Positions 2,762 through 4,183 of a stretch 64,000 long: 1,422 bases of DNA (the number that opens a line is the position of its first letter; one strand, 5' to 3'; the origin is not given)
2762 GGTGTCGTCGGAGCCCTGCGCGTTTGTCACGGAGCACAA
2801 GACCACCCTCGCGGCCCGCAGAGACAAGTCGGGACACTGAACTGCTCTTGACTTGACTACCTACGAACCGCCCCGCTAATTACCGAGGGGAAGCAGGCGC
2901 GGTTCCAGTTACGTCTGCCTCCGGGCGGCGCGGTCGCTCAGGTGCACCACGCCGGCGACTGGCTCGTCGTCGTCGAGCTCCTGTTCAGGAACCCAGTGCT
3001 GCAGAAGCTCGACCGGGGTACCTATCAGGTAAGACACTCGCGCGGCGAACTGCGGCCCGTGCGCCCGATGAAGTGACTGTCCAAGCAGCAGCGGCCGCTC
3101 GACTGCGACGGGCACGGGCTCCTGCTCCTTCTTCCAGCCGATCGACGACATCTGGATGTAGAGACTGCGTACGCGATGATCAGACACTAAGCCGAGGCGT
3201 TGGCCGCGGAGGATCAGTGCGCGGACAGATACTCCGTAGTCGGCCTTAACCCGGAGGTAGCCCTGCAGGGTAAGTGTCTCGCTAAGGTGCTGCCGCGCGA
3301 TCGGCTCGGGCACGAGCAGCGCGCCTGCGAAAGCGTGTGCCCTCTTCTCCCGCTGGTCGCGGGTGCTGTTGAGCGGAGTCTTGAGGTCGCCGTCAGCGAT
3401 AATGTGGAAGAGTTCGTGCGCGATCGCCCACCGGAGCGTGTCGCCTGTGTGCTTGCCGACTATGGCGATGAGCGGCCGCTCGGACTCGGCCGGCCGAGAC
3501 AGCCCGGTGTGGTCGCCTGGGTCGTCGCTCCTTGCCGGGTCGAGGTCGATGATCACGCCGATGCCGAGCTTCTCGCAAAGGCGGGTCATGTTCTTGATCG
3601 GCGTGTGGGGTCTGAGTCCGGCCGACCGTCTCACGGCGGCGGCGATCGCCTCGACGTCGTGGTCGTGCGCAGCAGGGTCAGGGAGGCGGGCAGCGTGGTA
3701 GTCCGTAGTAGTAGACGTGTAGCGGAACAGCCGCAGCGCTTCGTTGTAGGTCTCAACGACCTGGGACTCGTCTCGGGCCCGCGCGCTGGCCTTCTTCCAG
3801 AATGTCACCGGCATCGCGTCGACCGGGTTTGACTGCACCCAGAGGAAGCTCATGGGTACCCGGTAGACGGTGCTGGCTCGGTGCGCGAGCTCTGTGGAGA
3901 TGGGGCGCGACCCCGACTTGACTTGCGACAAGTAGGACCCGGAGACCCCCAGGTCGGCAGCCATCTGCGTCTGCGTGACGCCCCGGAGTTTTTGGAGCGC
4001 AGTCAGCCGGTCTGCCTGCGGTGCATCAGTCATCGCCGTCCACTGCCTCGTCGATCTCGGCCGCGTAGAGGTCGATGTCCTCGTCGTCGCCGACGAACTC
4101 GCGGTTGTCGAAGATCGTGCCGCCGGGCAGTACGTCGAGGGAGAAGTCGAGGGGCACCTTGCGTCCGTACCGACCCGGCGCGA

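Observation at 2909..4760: Unclassifiable 222-aa acidic-tailed protein coupled to an XRE-HTH/ImmA-IrrE metallopeptidase: candidate novel toxin/effector-regulator module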

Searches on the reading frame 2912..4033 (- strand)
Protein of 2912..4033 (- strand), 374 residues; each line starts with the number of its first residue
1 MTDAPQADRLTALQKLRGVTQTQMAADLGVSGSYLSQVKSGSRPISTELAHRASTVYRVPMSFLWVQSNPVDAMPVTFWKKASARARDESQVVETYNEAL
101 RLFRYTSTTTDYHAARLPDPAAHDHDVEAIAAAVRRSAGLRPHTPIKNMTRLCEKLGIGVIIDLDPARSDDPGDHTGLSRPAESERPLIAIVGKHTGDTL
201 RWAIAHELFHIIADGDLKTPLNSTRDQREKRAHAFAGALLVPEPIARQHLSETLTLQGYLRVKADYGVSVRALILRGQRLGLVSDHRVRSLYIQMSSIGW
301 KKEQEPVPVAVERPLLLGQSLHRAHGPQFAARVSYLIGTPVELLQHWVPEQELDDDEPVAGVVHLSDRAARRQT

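Call 5: search_protein_families(library=pfam, proteins=[window:2912-4033:-], max_evalue=1)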
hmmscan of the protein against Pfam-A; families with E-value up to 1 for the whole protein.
window:2912-4033:- (374 aa): 5 families
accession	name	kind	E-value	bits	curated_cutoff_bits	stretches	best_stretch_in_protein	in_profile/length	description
PF06114.19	Peptidase_M78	-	9.8e-12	45.2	22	1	153-274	1-119/123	IrrE N-terminal-like domain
PF13560.12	HTH_31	-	1.7e-07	31.9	27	1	7-60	3-57/64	Helix-turn-helix domain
PF01381.28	HTH_3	-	3.5e-07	30.6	23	1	15-64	6-55/55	Helix-turn-helix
PF12844.13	HTH_19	-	0.018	15.4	30.2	1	9-54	3-42/64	Helix-turn-helix domain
PF13384.12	HTH_23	-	0.097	13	24.6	1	7-37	5-36/50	Homeodomain-like domain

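Call 6: search_protein_families(library=padloc, proteins=[window:2912-4033:-], max_evalue=1)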
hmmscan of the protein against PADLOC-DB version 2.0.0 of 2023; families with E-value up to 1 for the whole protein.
window:2912-4033:- (374 aa): 20 families
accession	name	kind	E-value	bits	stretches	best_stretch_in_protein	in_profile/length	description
PDLC03953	RmrA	-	1.6e-74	249.4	1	1-366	1-371/373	-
PDLC03954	RmrA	-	3.3e-34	116.4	1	7-324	12-335/380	-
PDLC03947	RmrA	-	4.8e-34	115.8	1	6-321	12-332/383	-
PDLC03948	RmrA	-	5.5e-34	115.7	1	4-323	7-333/397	-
PDLC03949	RmrA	-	5.7e-34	115.6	1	7-325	4-309/363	-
PDLC03951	RmrA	-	3.5e-32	109.9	1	6-320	9-326/400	-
PDLC03952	RmrA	-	7.8e-29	98.7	1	8-319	25-344/395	-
PDLC03943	RmrA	-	8.7e-29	98.7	1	15-354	12-349/370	-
PDLC03944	RmrA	-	7.9e-28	95.6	1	7-320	8-324/384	-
PDLC03955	RmrA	-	2.8e-27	93.9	1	7-322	22-330/371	-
PDLC03946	RmrA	-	8.2e-25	85.3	1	7-322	4-308/357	-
PDLC03950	RmrA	-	1.9e-23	81.1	1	6-318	3-315/369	-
PDLC03956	RmrA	-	1.4e-20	71.7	1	6-321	9-328/399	-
PDLC03945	RmrA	-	1.8e-15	55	1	9-307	6-319/394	-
PDLC04141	capP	-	1.1e-10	39.4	1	196-305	63-175/242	capP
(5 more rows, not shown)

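Call 7: search_protein_families(library=ncbifam, proteins=[window:2912-4033:-], max_evalue=1)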
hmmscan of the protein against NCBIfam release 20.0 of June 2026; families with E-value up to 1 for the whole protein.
window:2912-4033:- (374 aa): 7 families
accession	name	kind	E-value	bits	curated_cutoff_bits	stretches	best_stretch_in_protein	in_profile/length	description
NF052239.1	antitox_spr1629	equivalog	1.4e-16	60.6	335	1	9-307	6-319/377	spr1629 family repressor/antitoxin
NF038139.1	Reg_Aceta_RamB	equivalog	2.4e-06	26.4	700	1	9-67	6-64/465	acetate metabolism transcriptional regulator RamB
NF041951.1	phage_RstR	subfamily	0.00014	22.1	80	1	7-99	4-98/108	RstR family transcriptional repressor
TIGR02607.1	antidote_HigA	equivalog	0.00023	20.9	47.7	1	18-59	20-61/81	HigA family addiction module antitoxin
NF006015.0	PRK08154.1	subfamily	0.005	16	204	1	8-69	33-94/314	anaerobic benzoate catabolism transcriptional regulator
NF041575.1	antitoxPezA_Strep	equivalog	0.078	12.9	290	1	9-59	5-55/158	type II toxin-antitoxin system antitoxin PezA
NF041677.1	trans_regClgR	equivalog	0.11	12.6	170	1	17-68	20-71/113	transcriptional regulator ClgR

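Call 8: search_protein_families(library=phrogs, proteins=[window:2912-4033:-], max_evalue=1)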
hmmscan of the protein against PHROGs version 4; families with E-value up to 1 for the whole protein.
window:2912-4033:- (374 aa): 29 families (the best 25 are shown)
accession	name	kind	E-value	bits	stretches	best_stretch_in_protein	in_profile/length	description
phrog_2439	-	transcription regulation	1.9e-49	169.5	1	8-319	10-320/367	transcriptional regulator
phrog_87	-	other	1.1e-08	36.1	1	148-279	42-163/227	metallo-protease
phrog_7241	-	transcription regulation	4e-08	34.4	1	8-62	64-118/122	transcriptional regulator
phrog_1124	-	transcription regulation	8.3e-07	29.7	1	12-78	12-80/177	transcriptional regulator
phrog_8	-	transcription regulation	2.2e-06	28.3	1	7-60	78-131/346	transcriptional regulator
phrog_1914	-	unknown function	4.1e-05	24.4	1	197-273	91-170/222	-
phrog_5823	-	transcription regulation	8.4e-05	22.9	1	7-71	8-73/404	transcriptional regulator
phrog_2328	-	transcription regulation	0.00013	22.7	1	6-65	16-75/128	transcriptional repressor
phrog_19315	-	unknown function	0.00016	21.8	1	199-288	94-193/348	-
phrog_3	-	transcription regulation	0.00023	22.1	1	7-144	90-230/430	transcriptional repressor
phrog_35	-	transcription regulation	0.00089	20.4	1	17-54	85-121/181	transcriptional repressor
phrog_1468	-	transcription regulation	0.0017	18.9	1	17-43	19-45/67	transcriptional repressor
phrog_638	-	transcription regulation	0.0044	17.9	1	19-50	18-49/145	transcriptional regulator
phrog_1373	-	transcription regulation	0.0067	17.4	1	15-84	73-142/166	transcriptional regulator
phrog_6831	-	transcription regulation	0.0069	17.4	1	17-43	17-43/68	transcriptional regulator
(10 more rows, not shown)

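Call 51: find_homologous_proteins(query=window:2912-4033:-, max_evalue=1e-20)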
Query window:2912-4033:- (374 aa): 71 proteins with E <= 1e-20 among 8000 candidates.
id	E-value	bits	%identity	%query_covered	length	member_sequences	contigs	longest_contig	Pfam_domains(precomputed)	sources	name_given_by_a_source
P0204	9.1e-233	790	95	100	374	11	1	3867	PF01381.29,PF06114.20,PF13560.13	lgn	-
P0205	3.4e-171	587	72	98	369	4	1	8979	PF06114.20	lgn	-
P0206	3.2e-145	502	66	93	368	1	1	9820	PF01381.29,PF06114.20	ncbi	-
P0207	4.3e-114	399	55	98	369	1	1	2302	PF06114.20,PF13560.13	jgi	jgi:Zn-dependent peptidase ImmA (M78 family)/transcriptional regulator with XRE-family HTH domain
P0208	2.1e-110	387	54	100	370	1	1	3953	PF06114.20,PF13560.13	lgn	-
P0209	1.9e-109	384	54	99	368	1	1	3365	PF06114.20,PF13560.13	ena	-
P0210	4.3e-105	370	52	93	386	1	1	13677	PF06114.20,PF13560.13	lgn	-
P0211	9.7e-103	362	51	97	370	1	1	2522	PF01381.29,PF06114.20,PF13560.13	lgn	-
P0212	3.3e-102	360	51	99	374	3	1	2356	PF01381.29,PF06114.20,PF13560.13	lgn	-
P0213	4.1e-102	360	51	95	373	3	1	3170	PF06114.20,PF13560.13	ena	-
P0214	1.6e-101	358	51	97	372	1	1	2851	PF01381.29,PF06114.20,PF13560.13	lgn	-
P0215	2.3e-100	354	53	92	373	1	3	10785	PF01381.29,PF06114.20,PF13560.13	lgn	-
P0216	3.8e-100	354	50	98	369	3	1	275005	PF06114.20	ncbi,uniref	ncbi:XRE family transcriptional regulator [Rhodococcus sp. NPDC057297]|uniref:XRE family transcripti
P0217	5.5e-100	353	49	96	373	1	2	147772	PF06114.20,PF13560.13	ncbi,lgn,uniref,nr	ncbi:hypothetical protein ASC64_18135 [Nocardioides sp. Root122]|uniref:XRE family transcriptional r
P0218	1.7e-99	351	49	100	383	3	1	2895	PF01381.29,PF06114.20,PF13560.13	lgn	-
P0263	4.1e-70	255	40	97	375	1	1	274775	PF01381.29,PF06114.20,PF13560.13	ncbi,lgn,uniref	ncbi:XRE family transcriptional regulator [Micrococcus luteus]|uniref:XRE family transcriptional reg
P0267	2.5e-62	229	38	93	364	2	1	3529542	PF01381.29,PF06114.20,PF13560.13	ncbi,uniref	ncbi:XRE family transcriptional regulator [Jonesiaceae bacterium BS-20]|uniref:XRE family transcript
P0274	1.4e-53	200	48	59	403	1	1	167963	PF06114.20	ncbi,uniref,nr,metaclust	ncbi:ImmA/IrrE family metallo-endopeptidase [Nocardioides alkalitolerans]|uniref:ImmA/IrrE family me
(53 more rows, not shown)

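Call 53: search_dna_similar(query=window:2912-4033:-, collection=phages, mode=protein, max_evalue=1e-10, max_rows=30)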
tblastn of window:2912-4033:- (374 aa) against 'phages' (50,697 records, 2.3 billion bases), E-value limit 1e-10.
Records with a match: 17; places in all: 17; records where one place covers at least 80% of the query: 9.
Best place of each record, by identity: <60% 17.
By first word of the organism name: Gordonia 9; Clostridium 2; Paenibacillus 2; Mycobacterium 1; Acinetobacter 1; Zymomonas 1; Lacticaseibacillus 1.
By host as written in the record: Gordonia terrae 3612 7; Gordonia terrae 3621 2; Clostridium tetani ATCC 9441 2; Paenibacillus larvae 2006 2; Mycobacterium abscessus GD44 1; Acinetobacter baumannii 1; - 1; Lacticaseibacillus rhamnosus LMG 23327 1.
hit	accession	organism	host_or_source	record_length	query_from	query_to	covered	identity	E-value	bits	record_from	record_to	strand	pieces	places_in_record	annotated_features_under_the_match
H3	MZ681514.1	Gordonia phage Malibo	Gordonia terrae 3612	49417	1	365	98%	50.7%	2e-99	328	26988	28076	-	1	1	34: helix-turn-helix DNA binding protein | 35: hypothetical protein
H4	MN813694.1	Gordonia phage Opie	Gordonia terrae 3612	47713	1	365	98%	50.7%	2e-99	328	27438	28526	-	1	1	33: hypothetical protein | 34: hypothetical protein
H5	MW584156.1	Mycobacterium phage prophiGD44-1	Mycobacterium abscessus GD44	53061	7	334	88%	29.4%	1e-14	82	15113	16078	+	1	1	29: MerR-like helix-turn-helix DNA binding protein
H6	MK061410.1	Gordonia phage Eyes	Gordonia terrae 3612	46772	7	321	84%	29.2%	5e-12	74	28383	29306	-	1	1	33: LamD-like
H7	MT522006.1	Gordonia phage BBQValindra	Gordonia terrae 3612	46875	7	321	84%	29.2%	9e-12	73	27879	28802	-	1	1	33: helix-turn-helix DNA binding domain protein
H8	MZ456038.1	Gordonia phage Shlim410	Gordonia terrae 3612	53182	7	304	80%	28.9%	4e-12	74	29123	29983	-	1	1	33: helix-turn-helix DNA binding domain protein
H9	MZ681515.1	Gordonia phage Hortense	Gordonia terrae 3612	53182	7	304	80%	28.9%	4e-12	74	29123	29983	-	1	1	34: helix-turn-helix DNA binding domain protein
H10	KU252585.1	Gordonia phage Howe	Gordonia terrae 3621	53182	7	304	80%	28.9%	4e-12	74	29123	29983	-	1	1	34: helix-turn-helix DNA binding protein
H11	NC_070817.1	Gordonia phage Howe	Gordonia terrae 3621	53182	7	304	80%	28.9%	4e-12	74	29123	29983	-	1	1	34: helix-turn-helix DNA binding protein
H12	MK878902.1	Gordonia phage Twinkle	Gordonia terrae 3612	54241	7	304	80%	28.9%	4e-12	74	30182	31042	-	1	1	33: helix-turn-helix DNA binding protein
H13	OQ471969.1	Acinetobacter phage vB_AbaM_ABMM1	Acinetobacter baumannii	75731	1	314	84%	25.2%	1e-15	84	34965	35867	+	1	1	XRE family transcriptional regulator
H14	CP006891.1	Zymomonas mobilis subsp. mobilis str. CP4 = NRRL B-14023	-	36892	8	319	83%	23.9%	3e-15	83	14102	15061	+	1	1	putative Zn peptidase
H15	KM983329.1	Clostridium phage phiCT9441A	Clostridium tetani ATCC 9441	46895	9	321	84%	23.2%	8e-16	85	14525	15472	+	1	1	XRE family transcriptional regulator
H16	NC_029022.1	Clostridium phage phiCT9441A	Clostridium tetani ATCC 9441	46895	9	321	84%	23.2%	8e-16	85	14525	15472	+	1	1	transcriptional regulator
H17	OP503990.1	Paenibacillus phage Dash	Paenibacillus larvae 2006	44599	8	287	75%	25.2%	6e-13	76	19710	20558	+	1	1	helix-turn-helix domain protein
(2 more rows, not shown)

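Call 62: search_solved_structures(query=window:2912-4033:-, max_evalue=0.01, show_alignments=2)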
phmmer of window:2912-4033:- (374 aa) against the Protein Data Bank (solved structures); distinct sequences matched with E-value up to 0.01: 1.
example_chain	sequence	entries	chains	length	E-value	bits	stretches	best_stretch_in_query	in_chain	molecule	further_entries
8bny_A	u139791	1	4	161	0.0099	18.3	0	12-60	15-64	Immunity repressor protein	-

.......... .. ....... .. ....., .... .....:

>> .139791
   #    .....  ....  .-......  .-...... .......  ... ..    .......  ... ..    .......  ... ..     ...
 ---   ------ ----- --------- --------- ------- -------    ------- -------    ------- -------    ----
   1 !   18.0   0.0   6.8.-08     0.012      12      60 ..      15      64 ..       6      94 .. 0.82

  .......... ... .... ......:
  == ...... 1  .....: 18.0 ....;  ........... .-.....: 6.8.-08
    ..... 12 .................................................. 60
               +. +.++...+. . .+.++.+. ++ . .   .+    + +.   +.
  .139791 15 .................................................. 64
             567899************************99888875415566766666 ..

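Call 65: find_encoding_contigs(protein=P0263, flank=3000, max_places=1)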
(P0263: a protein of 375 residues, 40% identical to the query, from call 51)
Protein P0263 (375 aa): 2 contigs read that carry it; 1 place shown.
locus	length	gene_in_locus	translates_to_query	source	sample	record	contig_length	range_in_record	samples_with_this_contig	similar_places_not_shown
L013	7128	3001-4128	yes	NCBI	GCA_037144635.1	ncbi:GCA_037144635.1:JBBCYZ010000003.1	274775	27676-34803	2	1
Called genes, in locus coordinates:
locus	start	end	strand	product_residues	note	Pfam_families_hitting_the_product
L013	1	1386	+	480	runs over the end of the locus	PF13936:HTH_38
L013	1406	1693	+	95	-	PF13683:rve_3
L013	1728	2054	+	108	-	PF00872:Transposase_mut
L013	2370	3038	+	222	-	-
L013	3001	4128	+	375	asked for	PF01381:HTH_3 (weak), PF13560:HTH_31, PF06114:Peptidase_M78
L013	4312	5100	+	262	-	PF02592:Vut_1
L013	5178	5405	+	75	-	PF20068:Amphi-Trp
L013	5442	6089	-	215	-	PF13483:Lactamase_B_3, PF12706:Lactamase_B_2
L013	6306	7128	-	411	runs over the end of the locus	-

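Call 66: find_encoding_contigs(protein=P0267, flank=3000, max_places=1)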
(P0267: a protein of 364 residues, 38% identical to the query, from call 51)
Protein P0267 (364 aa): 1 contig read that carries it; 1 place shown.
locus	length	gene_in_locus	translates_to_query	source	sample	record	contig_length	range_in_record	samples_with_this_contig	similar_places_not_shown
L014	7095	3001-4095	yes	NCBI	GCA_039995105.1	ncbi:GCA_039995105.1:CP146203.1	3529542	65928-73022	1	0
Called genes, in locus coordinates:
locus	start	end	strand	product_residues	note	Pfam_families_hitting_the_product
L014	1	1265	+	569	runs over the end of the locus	-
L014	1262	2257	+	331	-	-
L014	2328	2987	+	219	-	-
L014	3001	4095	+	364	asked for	PF01381:HTH_3, PF13560:HTH_31, PF06114:Peptidase_M78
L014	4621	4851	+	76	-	-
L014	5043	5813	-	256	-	PF01695:IstB_IS21, PF00308:Bac_DnaA (weak)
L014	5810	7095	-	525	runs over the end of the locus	PF00665:rve (weak), PF22483:Mu-transpos_C_2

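Call 67: find_encoding_contigs(protein=P0274, flank=3000, max_places=1)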
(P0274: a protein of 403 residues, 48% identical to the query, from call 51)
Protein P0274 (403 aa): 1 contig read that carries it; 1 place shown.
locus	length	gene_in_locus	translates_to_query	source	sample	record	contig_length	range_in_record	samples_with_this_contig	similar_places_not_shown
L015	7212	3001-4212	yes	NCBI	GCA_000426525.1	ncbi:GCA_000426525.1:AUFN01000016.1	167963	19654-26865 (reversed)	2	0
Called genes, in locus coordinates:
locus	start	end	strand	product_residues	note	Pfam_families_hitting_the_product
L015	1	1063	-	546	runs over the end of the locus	PF00083:Sugar_tr (faint), PF07690:MFS_1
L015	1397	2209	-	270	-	PF00106:adh_short, PF01370:Epimerase, PF08659:KR, PF13460:NAD_binding_10, PF13561:adh_short_C2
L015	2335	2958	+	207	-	PF00440:TetR_N, PF16925:TetR_C_13 (weak)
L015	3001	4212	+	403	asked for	PF06114:Peptidase_M78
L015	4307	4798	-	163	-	-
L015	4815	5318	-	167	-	-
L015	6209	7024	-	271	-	-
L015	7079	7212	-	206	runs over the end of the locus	PF13560:HTH_31 (weak)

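Call 74: predict_structure(alignment_id=A3)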
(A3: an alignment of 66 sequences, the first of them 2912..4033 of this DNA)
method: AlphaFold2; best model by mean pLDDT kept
length: 374 residues; sequences in the alignment: 66
mean_pLDDT: 93.9   pTM: 0.90
mean pLDDT of the five models: 93.9, 93.7, 93.2, 93.0, 92.8
residues with pLDDT >= 90: 331; 70-90: 19; 50-70: 23; < 50: 1
segments of 3 or more residues with pLDDT < 50: none
pLDDT, mean of each block of 10 residues (from residue 1): 86 97 98 97 97 98 96 96 91 98 98 97 98 98 97 98 93 93 97 96 98 97 94 98 98 98 98 98 98 96 91 95 95 97 94 59 64 62
secondary structure, 60 per line:
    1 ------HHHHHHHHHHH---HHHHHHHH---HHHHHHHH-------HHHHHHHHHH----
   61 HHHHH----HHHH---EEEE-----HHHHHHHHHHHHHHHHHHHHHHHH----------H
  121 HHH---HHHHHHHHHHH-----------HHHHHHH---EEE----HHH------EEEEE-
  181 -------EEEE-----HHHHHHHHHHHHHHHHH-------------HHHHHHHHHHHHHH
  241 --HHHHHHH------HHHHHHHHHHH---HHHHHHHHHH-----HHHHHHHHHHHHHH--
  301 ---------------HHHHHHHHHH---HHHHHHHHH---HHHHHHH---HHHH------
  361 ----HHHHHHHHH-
elements in order: H7-17 H21-28 H32-39 H47-56 H61-65 H70-73 E77-80 H86-109 H120-123 H127-137 H149-155 E159-161 E175-179 E188-191 H197-213 H227-240 H243-249 H256-266 H270-279 H285-298 H316-325 H329-337 H341-347 H351-354 H365-373

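Call 79: fold_search(model_id=the predicted structure, library=pdb)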
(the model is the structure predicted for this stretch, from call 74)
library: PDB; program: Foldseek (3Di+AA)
matches with E <= 10: 562; with E <= 0.001: 0
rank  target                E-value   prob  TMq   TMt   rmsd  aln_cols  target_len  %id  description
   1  7t5t                  1.3e-03  1.00  0.24  0.31  13.2       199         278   20  Structure of Thauera sp. K11 CapP (released 2022-09-14)
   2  3dti                  1.0e-02  1.00  0.29  0.43   4.7       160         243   19  Crystal structure of the IRRE protein, a central regulator of DNA damage repair in deinococcaceae (released 2009-02-10)
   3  8sln_A                1.5e-02  1.00  0.31  0.47   4.0       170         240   17  Crystal structure of Deinococcus geothermalis PprI complexed with ssDNA (released 2024-03-13)
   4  3u3w_A                1.6e-02  0.60  0.17  0.21  22.9       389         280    9  Crystal Structure of Bacillus thuringiensis PlcR in complex with the peptide PapR7 and DNA (released 2013-01-09)
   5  2grm_C                3.0e-02  0.38  0.16  0.20  23.3       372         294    9  Crystal structure of PrgX/iCF10 complex (released 2007-04-03)
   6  4jcy_A                3.1e-02  1.00  0.16  0.59   6.3        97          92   21  Crystal structure of the Restriction-Modification Controller Protein C.Csp231I OR operator complex (released 2014-02-26)
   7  4jcx_B                3.1e-02  1.00  0.16  0.59   6.4       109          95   19  Crystal structure of the Restriction-Modification Controller Protein C.Csp231I OL operator complex (released 2014-02-26)
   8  6qer_A                3.1e-02  0.38  0.16  0.19  18.2       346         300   11  Apo Form Of ComR From S. Thermophilus in space group C2 (released 2019-02-20)
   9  2b5a_B                3.3e-02  1.00  0.15  0.71   1.3        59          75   27  C.BclI, Control Element of the BclI Restriction-Modification System (released 2006-01-03)
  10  2axu_B                3.3e-02  0.35  0.16  0.19  21.8       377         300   10  Structure of PrgX (released 2005-12-06)
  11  2axu_D                3.8e-02  0.33  0.16  0.19  22.1       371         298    9  Structure of PrgX (released 2005-12-06)
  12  2axu_A                4.5e-02  0.30  0.15  0.18  22.1       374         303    9  Structure of PrgX (released 2005-12-06)
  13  2b5a_A                4.7e-02  1.00  0.15  0.68   1.4        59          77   27  C.BclI, Control Element of the BclI Restriction-Modification System (released 2006-01-03)
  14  5jub_B                4.7e-02  0.33  0.16  0.19  18.1       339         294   11  Crystal structure of ComR from S.thermophilus in complex with DNA and its signalling peptide ComS. (released 2016-10-26)
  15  6qer_D                4.7e-02  0.30  0.15  0.19  18.1       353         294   10  Apo Form Of ComR From S. Thermophilus in space group C2 (released 2019-02-20)
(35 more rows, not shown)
